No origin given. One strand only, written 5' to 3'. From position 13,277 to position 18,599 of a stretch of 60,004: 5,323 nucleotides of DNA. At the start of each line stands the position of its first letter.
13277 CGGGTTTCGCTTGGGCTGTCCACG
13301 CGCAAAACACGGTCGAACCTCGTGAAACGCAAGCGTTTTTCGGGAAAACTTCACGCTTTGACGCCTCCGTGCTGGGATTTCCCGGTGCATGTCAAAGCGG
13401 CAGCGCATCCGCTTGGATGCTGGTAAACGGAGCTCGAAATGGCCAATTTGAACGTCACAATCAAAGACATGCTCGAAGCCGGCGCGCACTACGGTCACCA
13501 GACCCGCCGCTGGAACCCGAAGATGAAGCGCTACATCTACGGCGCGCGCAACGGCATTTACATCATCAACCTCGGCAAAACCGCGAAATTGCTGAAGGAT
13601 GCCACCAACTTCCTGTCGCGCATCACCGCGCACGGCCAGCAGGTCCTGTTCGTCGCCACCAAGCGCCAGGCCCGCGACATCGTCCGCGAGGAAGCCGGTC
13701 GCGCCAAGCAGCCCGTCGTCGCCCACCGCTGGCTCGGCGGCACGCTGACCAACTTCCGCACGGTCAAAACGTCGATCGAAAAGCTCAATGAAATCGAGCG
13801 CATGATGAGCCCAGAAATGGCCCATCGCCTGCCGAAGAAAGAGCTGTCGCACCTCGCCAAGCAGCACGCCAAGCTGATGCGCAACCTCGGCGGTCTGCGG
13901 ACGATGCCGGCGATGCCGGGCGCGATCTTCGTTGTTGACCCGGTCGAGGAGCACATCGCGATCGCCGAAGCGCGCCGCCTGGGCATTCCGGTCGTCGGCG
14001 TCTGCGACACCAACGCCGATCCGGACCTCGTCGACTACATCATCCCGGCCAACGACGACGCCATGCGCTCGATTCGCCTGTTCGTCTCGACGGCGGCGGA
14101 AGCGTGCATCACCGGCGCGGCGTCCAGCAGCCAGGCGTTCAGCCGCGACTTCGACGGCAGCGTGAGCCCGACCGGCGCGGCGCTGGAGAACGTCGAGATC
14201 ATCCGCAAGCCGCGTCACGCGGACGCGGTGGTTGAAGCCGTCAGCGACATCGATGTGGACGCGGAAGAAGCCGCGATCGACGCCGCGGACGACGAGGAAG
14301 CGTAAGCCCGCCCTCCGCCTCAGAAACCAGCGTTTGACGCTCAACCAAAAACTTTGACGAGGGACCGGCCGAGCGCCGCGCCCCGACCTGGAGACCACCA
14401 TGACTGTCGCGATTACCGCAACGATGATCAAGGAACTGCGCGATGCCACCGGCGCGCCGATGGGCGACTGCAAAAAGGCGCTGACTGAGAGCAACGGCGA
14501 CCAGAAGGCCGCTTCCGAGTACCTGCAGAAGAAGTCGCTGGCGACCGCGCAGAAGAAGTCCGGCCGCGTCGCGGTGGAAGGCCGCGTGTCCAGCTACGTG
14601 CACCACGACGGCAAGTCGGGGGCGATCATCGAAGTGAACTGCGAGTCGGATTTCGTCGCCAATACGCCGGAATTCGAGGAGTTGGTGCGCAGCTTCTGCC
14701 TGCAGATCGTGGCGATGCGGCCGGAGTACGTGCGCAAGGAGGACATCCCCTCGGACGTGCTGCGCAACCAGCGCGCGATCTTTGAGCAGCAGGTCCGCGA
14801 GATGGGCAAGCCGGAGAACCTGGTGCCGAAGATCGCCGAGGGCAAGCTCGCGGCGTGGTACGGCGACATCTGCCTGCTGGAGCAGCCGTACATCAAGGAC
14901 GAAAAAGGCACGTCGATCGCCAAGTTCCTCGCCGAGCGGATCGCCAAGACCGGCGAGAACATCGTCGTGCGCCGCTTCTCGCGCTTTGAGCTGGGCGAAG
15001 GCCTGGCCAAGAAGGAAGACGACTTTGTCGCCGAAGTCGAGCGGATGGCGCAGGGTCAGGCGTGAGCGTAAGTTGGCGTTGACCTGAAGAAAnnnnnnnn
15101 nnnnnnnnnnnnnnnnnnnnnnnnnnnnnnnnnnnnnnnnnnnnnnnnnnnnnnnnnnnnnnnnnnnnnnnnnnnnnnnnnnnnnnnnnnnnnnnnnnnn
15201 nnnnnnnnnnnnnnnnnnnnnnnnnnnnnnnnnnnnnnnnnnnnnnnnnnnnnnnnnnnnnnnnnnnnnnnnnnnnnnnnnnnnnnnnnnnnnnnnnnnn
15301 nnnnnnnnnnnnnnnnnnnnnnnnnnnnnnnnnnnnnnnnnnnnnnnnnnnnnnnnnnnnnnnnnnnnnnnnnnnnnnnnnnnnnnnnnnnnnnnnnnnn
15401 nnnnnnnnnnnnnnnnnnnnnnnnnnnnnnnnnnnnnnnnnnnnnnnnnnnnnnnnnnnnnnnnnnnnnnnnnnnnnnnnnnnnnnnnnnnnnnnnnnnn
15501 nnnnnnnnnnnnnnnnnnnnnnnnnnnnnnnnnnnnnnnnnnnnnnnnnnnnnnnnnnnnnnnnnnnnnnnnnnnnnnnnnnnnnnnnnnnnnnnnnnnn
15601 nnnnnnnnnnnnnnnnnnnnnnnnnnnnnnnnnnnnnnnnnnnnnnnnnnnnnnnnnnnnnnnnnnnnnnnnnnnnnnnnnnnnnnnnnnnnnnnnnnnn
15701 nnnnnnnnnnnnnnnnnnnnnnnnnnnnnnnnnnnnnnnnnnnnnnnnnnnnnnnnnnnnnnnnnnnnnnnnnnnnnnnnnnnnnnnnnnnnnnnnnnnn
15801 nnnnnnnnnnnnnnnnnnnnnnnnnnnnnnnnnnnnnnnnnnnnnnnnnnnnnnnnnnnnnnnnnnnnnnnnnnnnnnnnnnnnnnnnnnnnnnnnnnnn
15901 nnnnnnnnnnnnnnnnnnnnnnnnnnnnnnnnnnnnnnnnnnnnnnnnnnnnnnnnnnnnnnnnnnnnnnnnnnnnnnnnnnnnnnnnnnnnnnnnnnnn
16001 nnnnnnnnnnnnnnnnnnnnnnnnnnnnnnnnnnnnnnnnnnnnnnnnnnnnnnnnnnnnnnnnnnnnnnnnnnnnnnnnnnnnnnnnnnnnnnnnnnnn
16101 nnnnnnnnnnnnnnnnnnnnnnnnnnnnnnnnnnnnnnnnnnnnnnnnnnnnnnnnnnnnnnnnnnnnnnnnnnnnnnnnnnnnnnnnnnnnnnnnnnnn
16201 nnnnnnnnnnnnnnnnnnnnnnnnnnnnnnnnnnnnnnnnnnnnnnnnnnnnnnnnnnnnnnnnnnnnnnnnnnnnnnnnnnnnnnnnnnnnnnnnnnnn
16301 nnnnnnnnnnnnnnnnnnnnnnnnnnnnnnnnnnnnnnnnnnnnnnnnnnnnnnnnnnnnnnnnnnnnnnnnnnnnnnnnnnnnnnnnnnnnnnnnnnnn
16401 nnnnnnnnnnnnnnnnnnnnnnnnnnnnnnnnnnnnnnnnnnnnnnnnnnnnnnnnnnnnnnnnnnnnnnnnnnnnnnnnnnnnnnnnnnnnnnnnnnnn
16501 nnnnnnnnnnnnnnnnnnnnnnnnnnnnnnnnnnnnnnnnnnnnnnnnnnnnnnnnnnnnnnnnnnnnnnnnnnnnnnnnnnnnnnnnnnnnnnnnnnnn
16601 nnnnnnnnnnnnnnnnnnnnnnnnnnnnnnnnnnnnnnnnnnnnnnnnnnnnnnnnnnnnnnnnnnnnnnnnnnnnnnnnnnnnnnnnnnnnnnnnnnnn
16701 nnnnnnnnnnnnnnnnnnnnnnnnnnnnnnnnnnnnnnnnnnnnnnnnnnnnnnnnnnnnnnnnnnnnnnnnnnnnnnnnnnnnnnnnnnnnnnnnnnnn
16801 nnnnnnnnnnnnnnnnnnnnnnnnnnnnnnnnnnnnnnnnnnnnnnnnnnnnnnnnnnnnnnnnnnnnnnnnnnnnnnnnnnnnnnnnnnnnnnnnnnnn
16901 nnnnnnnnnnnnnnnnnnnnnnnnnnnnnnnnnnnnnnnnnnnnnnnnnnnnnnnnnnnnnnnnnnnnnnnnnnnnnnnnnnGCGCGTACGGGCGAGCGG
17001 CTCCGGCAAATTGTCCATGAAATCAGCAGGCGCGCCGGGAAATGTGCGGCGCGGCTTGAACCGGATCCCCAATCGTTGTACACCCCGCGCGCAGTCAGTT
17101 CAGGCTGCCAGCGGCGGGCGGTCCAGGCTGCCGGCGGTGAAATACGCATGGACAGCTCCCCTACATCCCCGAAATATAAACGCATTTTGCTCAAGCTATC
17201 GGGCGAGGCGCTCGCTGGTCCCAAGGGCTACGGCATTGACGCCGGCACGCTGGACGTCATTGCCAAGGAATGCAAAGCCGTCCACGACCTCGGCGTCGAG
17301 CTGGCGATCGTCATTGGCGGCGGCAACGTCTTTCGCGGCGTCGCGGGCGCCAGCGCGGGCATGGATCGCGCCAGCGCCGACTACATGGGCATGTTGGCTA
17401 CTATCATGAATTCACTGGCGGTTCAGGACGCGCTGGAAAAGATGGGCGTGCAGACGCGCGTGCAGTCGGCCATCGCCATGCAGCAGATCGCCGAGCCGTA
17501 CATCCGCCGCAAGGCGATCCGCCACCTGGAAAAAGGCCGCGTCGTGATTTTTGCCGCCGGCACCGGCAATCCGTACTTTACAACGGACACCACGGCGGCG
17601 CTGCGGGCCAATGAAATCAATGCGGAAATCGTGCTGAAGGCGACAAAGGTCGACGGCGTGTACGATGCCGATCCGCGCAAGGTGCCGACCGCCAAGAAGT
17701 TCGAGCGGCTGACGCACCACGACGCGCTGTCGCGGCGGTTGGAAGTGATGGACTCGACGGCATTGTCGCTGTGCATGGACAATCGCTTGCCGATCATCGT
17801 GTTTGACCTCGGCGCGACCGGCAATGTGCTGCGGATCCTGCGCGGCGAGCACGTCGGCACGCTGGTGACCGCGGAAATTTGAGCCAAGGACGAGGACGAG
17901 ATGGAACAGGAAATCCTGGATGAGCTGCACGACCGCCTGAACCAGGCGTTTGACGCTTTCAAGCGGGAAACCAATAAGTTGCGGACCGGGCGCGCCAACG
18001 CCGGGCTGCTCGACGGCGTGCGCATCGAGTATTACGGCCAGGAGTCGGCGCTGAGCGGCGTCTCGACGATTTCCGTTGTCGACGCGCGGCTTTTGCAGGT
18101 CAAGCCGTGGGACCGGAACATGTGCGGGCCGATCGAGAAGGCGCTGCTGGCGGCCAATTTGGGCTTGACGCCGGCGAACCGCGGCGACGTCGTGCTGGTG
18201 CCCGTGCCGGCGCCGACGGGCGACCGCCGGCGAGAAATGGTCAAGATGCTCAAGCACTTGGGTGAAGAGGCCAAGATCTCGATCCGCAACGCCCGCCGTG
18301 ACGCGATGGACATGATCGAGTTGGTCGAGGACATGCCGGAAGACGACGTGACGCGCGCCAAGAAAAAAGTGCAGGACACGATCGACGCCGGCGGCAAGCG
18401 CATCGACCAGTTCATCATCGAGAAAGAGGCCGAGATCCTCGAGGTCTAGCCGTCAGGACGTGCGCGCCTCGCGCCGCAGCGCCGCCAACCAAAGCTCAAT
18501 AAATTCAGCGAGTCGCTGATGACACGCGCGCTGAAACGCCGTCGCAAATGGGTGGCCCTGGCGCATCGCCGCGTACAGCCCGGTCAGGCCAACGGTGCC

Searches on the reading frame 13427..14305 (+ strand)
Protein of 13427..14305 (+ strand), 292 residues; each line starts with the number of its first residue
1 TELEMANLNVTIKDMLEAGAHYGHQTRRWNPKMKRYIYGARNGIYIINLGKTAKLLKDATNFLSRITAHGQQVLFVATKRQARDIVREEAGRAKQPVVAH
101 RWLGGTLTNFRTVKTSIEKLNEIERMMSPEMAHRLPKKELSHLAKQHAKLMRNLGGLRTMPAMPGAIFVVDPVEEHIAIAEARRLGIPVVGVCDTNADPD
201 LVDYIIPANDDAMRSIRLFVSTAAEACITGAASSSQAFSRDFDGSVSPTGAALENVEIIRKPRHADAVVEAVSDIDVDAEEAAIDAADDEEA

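Call 49: search_protein_families(library=pfam, proteins=[window:13427-14305:+], max_evalue=0.001)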
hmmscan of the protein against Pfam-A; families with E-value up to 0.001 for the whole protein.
window:13427-14305:+ (292 aa): 1 family
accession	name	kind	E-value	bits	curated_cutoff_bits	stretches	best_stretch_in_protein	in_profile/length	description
PF00318.25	Ribosomal_S2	-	5.9e-90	300.7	26.1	1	15-230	1-216/216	Ribosomal protein S2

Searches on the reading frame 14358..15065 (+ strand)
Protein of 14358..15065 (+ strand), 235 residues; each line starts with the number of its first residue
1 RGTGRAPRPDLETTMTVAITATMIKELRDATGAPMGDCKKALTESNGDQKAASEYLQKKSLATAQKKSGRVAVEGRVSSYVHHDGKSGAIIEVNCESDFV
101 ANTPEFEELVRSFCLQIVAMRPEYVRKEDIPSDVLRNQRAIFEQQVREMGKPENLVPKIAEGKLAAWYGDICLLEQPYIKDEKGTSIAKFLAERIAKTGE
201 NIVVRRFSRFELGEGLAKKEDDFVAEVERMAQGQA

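Call 49: search_protein_families(library=pfam, proteins=[window:14358-15065:+], max_evalue=0.001)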
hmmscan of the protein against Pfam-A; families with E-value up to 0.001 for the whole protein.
window:14358-15065:+ (235 aa): 2 families
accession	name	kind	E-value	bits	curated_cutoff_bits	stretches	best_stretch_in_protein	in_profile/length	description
PF00889.24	EF_TS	-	8.3e-34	117.4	27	1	70-214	74-204/204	Elongation factor TS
PF25025.1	EF-Ts_N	-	8.6e-05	22.9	33.2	1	15-59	8-53/60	Elongation factor Ts, mitochondrial, N-terminal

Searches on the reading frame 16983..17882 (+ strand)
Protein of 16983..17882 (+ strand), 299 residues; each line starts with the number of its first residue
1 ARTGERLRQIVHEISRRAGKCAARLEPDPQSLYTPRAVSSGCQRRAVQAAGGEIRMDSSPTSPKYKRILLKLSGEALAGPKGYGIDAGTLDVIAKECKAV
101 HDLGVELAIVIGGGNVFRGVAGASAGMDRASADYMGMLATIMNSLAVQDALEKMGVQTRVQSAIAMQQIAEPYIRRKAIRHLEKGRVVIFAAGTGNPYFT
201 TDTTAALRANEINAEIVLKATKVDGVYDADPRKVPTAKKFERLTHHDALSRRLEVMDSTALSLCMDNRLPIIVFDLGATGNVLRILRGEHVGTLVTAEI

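Call 49: search_protein_families(library=pfam, proteins=[window:16983-17882:+], max_evalue=0.001)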
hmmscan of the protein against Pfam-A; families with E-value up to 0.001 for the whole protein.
window:16983-17882:+ (299 aa): 1 family
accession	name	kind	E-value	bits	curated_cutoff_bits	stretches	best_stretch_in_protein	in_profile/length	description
PF00696.33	AA_kinase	-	6.1e-35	121.5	24.9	1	66-275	1-234/234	Amino acid kinase family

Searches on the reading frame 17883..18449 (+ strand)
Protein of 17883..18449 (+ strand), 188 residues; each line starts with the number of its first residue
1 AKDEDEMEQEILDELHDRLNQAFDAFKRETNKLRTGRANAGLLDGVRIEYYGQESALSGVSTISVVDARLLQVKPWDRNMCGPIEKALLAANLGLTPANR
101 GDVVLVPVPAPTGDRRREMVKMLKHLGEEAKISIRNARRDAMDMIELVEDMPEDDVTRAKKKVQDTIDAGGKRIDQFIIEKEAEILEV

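Call 59: search_protein_families(library=pfam, proteins=[window:17883-18449:+], max_evalue=0.01)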
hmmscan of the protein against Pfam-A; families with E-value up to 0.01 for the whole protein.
window:17883-18449:+ (188 aa): 1 family
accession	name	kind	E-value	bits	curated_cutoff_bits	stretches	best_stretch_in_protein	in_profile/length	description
PF01765.24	RRF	-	3.9e-53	180.1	29.7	1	26-186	1-164/164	Ribosome recycling factor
